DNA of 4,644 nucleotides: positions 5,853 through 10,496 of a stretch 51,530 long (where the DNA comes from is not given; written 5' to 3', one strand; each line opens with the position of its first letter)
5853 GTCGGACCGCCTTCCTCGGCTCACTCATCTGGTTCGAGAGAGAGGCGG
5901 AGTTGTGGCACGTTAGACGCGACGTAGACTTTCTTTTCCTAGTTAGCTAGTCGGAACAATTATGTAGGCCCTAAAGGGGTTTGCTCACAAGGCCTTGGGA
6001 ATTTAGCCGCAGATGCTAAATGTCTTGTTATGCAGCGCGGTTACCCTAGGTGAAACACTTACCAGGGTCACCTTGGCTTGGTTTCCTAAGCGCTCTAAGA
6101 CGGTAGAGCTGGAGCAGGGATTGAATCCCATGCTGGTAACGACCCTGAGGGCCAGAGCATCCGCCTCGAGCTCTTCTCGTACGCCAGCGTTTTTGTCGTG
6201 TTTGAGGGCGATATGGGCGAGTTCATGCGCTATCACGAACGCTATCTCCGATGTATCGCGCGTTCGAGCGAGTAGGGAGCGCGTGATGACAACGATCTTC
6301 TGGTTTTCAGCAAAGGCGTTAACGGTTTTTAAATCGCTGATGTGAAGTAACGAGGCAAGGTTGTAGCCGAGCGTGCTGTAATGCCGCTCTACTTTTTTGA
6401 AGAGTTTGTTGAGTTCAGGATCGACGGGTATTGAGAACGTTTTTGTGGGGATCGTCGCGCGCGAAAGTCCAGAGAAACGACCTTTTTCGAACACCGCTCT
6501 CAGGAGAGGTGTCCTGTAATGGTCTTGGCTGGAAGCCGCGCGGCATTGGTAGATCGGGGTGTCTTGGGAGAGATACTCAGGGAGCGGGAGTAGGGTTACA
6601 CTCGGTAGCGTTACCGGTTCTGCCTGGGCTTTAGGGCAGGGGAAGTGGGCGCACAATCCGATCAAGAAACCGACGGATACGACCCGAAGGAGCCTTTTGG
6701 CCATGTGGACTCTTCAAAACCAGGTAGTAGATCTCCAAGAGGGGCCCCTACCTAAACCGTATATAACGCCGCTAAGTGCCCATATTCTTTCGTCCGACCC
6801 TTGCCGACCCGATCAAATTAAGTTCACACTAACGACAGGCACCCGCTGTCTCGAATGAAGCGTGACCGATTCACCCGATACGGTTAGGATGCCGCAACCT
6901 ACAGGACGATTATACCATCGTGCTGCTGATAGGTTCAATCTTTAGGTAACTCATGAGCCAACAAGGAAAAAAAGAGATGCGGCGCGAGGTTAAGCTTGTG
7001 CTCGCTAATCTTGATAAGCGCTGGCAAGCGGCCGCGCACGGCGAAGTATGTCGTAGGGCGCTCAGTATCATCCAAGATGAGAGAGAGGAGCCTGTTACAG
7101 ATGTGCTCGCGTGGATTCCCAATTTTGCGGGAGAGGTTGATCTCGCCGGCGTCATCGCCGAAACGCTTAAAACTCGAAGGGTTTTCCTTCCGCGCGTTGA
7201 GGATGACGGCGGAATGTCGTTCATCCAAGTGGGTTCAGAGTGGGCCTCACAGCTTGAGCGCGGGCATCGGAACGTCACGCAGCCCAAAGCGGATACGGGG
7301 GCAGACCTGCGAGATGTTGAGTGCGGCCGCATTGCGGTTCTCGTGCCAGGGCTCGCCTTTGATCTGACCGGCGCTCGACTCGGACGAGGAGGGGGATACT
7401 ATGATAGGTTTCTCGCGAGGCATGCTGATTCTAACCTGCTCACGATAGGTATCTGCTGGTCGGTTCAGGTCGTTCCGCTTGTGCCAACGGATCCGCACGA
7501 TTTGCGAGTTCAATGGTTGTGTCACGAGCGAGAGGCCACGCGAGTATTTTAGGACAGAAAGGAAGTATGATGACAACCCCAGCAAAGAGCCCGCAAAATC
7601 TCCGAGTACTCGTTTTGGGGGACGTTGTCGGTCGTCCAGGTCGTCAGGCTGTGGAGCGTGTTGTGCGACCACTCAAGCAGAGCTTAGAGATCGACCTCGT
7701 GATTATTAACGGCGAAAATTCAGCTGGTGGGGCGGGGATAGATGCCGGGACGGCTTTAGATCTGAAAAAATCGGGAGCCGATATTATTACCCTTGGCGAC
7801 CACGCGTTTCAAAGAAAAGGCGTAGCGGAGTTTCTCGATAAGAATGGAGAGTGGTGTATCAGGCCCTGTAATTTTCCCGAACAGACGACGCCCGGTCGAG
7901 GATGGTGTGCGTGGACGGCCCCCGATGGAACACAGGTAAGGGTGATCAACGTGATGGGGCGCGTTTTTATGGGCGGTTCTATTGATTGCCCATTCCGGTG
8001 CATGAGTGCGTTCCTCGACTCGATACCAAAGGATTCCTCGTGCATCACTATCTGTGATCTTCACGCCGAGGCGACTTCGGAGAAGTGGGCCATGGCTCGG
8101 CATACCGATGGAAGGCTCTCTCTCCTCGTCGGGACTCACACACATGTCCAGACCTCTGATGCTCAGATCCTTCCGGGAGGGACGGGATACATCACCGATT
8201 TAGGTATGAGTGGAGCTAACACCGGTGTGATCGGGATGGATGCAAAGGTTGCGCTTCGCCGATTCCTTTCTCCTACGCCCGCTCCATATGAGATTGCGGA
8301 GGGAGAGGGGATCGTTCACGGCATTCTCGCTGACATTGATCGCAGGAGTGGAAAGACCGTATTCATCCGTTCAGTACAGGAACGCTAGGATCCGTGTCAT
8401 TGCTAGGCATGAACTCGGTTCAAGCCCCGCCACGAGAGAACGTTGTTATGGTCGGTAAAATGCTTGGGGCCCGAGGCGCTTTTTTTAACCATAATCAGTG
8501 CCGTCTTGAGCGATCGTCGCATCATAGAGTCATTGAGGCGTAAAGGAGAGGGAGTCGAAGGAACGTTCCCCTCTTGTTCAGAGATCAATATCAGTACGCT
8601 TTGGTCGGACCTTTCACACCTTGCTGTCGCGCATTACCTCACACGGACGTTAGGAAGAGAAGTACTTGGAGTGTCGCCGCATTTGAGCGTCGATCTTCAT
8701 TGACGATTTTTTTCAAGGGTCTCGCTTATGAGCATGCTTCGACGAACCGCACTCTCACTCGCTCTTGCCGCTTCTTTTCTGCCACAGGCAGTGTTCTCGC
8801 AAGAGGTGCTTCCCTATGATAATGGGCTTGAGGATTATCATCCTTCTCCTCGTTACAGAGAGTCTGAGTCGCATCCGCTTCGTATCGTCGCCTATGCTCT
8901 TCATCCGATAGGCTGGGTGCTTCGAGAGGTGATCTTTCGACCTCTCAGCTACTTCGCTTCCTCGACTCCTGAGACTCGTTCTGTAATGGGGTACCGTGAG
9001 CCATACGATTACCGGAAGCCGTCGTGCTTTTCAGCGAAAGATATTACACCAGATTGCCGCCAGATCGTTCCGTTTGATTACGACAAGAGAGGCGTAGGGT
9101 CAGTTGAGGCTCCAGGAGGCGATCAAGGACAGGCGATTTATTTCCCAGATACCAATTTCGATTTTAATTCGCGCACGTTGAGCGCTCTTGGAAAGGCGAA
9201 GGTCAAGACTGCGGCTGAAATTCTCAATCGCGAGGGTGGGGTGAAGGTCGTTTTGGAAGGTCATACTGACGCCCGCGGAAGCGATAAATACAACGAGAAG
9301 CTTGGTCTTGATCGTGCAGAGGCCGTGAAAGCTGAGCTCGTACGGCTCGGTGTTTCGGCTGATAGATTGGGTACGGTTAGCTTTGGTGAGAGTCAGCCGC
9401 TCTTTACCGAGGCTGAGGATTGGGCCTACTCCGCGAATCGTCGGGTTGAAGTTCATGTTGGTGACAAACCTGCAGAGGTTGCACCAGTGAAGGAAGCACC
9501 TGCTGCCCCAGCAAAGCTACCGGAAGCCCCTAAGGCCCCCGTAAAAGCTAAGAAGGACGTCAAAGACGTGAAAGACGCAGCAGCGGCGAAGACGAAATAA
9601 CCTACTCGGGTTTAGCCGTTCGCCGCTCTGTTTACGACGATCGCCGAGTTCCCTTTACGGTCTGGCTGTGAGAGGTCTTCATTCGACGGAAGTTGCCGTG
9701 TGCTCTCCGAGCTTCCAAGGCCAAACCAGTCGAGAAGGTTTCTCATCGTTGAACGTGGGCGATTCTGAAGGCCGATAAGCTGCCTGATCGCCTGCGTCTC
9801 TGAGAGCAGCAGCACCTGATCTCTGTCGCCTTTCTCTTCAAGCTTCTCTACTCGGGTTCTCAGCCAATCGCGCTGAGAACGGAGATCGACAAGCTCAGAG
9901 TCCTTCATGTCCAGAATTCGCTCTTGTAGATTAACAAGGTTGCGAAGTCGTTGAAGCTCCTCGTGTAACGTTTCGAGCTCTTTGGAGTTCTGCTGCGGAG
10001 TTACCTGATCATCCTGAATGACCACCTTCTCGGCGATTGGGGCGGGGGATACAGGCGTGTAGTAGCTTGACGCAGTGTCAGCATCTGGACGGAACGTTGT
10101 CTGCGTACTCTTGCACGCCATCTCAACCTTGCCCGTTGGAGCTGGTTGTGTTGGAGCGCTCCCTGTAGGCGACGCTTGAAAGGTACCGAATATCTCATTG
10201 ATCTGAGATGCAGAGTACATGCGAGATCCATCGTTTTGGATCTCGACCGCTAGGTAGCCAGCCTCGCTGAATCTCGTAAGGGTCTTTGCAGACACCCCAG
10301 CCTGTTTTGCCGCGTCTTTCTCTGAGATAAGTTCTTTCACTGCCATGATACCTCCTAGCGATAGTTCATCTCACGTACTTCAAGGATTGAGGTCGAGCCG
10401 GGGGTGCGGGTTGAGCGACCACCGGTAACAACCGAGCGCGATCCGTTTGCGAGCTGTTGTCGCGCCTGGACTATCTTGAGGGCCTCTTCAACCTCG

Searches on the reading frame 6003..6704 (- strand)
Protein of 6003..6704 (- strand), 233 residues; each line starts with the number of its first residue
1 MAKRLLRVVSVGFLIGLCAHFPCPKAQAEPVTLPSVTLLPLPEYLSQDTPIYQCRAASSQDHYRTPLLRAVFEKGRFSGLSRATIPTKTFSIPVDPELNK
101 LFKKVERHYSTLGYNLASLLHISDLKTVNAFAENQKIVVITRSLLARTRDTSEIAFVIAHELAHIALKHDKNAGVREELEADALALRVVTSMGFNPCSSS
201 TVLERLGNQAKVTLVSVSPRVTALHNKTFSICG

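Call 24: search_protein_families(library=pfam, proteins=[window:6003-6704:-], max_evalue=0.001)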
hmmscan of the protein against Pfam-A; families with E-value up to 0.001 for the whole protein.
window:6003-6704:- (233 aa): 2 families
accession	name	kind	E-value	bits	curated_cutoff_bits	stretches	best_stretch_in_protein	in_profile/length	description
PF01435.24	Peptidase_M48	-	7.7e-13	49.1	20.3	1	106-170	12-81/186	Peptidase family M48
PF06114.19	Peptidase_M78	-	0.00053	20.2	22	1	151-186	39-83/123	IrrE N-terminal-like domain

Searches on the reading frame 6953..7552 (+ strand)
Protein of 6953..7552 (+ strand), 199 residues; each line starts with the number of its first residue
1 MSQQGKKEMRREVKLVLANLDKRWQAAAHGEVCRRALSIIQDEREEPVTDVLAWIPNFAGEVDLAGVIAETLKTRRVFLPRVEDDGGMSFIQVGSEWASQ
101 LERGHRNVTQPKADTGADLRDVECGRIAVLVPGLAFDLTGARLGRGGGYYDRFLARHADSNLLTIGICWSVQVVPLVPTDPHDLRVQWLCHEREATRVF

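Call 24: search_protein_families(library=pfam, proteins=[window:6953-7552:+], max_evalue=0.001)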
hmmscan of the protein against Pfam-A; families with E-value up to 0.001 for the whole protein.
window:6953-7552:+ (199 aa): 1 family
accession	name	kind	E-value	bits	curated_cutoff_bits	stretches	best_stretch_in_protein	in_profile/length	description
PF01812.26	5-FTHF_cyc-lig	-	9e-30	104.4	27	1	6-190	1-184/186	5-formyltetrahydrofolate cyclo-ligase family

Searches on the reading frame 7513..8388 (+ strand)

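Call 24: search_protein_families(library=pfam, proteins=[window:7513-8388:+], max_evalue=0.001)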
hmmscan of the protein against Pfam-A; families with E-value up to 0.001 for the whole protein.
window:7513-8388:+ (291 aa): 2 families
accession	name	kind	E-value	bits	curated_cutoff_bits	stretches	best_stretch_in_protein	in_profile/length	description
PF13277.11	YmdB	-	6.2e-89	298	27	1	33-287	1-252/253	YmdB-like protein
PF00149.33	Metallophos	-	6.3e-05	23.9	21.5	1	30-212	1-190/191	Calcineurin-like phosphoesterase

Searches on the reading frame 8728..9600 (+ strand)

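Call 24: search_protein_families(library=pfam, proteins=[window:8728-9600:+], max_evalue=0.001)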
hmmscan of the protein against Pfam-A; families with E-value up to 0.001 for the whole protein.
window:8728-9600:+ (290 aa): 1 family
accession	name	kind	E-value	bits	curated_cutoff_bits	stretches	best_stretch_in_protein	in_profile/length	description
PF00691.25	OmpA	-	1.2e-18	67.7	27.2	1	144-237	2-97/98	OmpA family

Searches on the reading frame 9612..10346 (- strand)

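Call 24: search_protein_families(library=pfam, proteins=[window:9612-10346:-], max_evalue=0.001)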
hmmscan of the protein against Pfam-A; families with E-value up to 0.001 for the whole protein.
window:9612-10346:- (244 aa): 1 family
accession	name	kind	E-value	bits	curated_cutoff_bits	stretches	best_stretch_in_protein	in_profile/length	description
PF13411.12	MerR_1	-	0.00051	20.5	21.6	0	10-51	4-45/69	MerR HTH family regulatory protein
